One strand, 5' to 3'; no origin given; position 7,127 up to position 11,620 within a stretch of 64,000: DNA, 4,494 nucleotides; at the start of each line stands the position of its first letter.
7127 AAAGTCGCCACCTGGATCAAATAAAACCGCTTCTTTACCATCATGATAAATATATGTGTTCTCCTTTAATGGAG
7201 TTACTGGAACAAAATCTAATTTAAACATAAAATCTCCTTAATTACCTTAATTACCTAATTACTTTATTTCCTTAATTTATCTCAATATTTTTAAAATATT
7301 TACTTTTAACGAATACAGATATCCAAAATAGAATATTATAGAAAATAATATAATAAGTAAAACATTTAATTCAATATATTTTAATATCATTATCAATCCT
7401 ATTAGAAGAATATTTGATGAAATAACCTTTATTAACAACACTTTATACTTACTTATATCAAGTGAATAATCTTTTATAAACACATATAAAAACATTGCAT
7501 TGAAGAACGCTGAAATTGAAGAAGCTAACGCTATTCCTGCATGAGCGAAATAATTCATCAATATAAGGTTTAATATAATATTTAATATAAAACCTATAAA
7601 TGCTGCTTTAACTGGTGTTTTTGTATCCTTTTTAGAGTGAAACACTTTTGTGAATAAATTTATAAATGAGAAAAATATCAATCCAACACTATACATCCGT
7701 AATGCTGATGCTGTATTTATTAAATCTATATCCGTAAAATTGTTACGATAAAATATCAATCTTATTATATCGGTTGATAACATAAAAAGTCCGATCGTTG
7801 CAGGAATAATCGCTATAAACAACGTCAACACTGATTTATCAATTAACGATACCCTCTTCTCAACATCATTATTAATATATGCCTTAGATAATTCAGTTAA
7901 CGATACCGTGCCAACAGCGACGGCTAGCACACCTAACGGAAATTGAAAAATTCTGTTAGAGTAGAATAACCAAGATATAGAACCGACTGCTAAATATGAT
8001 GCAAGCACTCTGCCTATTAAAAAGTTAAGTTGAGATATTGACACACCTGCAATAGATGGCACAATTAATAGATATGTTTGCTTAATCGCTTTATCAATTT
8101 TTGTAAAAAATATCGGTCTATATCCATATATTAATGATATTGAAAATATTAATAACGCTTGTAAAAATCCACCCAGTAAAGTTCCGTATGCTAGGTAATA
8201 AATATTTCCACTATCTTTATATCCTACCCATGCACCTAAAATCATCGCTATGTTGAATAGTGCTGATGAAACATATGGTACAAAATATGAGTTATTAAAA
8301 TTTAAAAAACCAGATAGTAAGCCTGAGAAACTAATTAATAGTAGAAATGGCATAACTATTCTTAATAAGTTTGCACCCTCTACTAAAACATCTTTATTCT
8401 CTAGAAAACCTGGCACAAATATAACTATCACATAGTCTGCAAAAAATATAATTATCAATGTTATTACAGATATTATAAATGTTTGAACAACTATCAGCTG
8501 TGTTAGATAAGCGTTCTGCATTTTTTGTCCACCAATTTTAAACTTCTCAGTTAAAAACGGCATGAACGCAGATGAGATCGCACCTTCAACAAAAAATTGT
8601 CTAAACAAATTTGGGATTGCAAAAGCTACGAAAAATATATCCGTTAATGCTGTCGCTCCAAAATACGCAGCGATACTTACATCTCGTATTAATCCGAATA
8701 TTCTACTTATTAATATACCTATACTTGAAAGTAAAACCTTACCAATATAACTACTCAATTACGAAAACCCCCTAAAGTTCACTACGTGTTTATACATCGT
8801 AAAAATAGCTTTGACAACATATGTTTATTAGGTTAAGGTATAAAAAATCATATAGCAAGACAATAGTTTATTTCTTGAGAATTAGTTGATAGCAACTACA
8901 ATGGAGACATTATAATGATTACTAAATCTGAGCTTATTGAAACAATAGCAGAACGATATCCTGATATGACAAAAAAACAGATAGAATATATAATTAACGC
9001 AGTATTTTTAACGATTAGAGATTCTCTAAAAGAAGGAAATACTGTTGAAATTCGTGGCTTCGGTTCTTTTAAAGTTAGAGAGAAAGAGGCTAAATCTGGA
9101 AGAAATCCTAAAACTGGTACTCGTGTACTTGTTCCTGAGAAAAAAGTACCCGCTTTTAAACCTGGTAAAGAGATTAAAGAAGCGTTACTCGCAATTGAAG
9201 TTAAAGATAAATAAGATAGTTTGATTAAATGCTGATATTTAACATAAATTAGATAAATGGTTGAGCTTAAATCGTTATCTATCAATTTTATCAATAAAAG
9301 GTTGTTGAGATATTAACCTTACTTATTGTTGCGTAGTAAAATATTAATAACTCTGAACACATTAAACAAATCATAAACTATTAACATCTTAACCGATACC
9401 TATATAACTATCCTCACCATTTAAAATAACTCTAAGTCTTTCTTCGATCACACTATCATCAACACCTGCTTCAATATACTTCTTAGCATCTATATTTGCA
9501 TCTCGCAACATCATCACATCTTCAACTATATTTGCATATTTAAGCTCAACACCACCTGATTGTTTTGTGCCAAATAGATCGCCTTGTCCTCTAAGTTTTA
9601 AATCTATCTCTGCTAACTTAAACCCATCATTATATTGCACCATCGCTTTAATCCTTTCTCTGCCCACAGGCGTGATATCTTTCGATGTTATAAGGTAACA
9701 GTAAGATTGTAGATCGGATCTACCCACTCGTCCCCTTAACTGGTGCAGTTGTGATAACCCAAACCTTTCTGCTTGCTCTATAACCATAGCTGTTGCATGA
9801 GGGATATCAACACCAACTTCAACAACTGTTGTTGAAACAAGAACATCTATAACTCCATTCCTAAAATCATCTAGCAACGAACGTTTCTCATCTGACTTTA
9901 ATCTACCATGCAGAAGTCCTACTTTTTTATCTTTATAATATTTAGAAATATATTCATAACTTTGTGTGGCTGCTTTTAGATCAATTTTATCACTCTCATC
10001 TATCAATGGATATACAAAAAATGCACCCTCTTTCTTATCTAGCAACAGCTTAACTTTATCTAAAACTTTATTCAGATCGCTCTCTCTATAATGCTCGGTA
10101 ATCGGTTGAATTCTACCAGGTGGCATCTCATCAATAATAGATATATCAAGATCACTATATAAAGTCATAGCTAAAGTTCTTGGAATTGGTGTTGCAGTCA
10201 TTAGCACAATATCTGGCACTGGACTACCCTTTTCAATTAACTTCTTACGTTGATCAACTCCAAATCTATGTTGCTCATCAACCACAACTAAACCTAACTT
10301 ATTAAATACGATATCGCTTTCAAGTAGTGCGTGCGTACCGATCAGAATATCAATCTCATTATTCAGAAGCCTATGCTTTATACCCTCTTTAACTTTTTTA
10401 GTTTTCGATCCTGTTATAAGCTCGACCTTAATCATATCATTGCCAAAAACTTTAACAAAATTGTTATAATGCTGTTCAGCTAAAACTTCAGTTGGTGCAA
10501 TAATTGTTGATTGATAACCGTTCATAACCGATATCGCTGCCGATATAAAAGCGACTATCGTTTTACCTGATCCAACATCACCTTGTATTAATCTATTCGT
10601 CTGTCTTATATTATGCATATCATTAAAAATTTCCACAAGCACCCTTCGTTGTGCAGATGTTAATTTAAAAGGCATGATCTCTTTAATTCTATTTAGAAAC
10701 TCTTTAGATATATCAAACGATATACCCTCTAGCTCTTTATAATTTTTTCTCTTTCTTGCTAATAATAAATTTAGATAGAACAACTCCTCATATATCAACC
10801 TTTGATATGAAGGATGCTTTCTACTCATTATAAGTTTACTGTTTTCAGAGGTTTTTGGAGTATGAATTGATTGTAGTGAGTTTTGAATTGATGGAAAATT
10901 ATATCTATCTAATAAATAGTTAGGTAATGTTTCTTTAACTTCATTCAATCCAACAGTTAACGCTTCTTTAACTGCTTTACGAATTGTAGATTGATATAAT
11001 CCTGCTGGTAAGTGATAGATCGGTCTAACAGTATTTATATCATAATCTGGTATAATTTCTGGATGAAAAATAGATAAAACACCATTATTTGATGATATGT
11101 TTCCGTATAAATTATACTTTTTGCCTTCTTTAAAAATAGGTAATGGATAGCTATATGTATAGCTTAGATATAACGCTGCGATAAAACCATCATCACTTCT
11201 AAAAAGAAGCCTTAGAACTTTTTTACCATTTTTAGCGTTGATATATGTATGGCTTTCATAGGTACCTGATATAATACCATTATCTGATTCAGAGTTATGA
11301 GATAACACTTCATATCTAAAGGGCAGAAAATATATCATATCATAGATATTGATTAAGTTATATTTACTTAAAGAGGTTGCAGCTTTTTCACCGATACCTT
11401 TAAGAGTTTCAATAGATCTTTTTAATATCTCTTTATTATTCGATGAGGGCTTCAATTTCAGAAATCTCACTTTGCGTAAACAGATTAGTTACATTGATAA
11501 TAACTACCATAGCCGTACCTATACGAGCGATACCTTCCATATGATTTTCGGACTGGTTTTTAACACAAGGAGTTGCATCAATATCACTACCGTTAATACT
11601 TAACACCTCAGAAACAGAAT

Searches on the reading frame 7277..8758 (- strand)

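Call 76: search_protein_families(library=pfam, proteins=[window:7277-8758:-], max_evalue=0.00001)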
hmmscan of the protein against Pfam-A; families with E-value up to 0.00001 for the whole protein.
window:7277-8758:- (493 aa): 2 families
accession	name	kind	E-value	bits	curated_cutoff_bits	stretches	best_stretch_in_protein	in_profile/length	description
PF03023.19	MurJ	-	7.4e-104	348.3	27.4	1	29-458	1-430/451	Lipid II flippase MurJ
PF01554.23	MatE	-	2.8e-07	30.8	24.9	1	245-399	17-161/161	MatE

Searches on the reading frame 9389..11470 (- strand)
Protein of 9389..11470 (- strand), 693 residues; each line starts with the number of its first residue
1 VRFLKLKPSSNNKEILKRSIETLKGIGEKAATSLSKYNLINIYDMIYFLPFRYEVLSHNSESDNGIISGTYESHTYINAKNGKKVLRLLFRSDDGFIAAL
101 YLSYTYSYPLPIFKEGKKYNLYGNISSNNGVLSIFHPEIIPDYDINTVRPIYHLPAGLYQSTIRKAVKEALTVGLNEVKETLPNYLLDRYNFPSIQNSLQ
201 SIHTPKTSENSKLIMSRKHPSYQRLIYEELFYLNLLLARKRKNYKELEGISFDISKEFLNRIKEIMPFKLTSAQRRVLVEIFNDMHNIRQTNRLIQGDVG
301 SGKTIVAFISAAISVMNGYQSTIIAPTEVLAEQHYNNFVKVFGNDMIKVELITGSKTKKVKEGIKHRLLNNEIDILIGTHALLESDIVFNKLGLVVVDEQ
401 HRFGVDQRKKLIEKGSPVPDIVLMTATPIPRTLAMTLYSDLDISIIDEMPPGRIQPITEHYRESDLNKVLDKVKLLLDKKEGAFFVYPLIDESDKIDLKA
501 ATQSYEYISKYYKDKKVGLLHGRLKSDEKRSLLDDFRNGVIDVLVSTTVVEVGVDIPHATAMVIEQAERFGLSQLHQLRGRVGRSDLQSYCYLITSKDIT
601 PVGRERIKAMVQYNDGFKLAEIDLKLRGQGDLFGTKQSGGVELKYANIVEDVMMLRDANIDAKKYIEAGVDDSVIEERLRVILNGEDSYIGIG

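Call 76: search_protein_families(library=pfam, proteins=[window:9389-11470:-], max_evalue=0.00001)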
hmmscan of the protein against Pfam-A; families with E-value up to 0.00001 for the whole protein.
window:9389-11470:- (693 aa): 5 families
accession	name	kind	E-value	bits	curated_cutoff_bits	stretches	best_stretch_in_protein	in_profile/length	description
PF00270.35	DEAD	-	4.3e-26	92.1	26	1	274-434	4-165/167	DEAD/DEAH box helicase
PF00271.37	Helicase_C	-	4.6e-21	75.6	23.5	1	505-585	31-109/110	Helicase conserved C-terminal domain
PF04851.21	ResIII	-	2.7e-14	53.9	22.5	1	268-428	2-162/164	Type III restriction enzyme, res subunit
PF19833.4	RecG_dom3_C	-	1e-11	45.2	26.8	1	614-670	2-59/87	ATP-dependent DNA helicase RecG, domain 3, C-terminal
PF17191.10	RecG_wedge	-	2.3e-07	31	23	1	20-172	2-160/162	RecG wedge domain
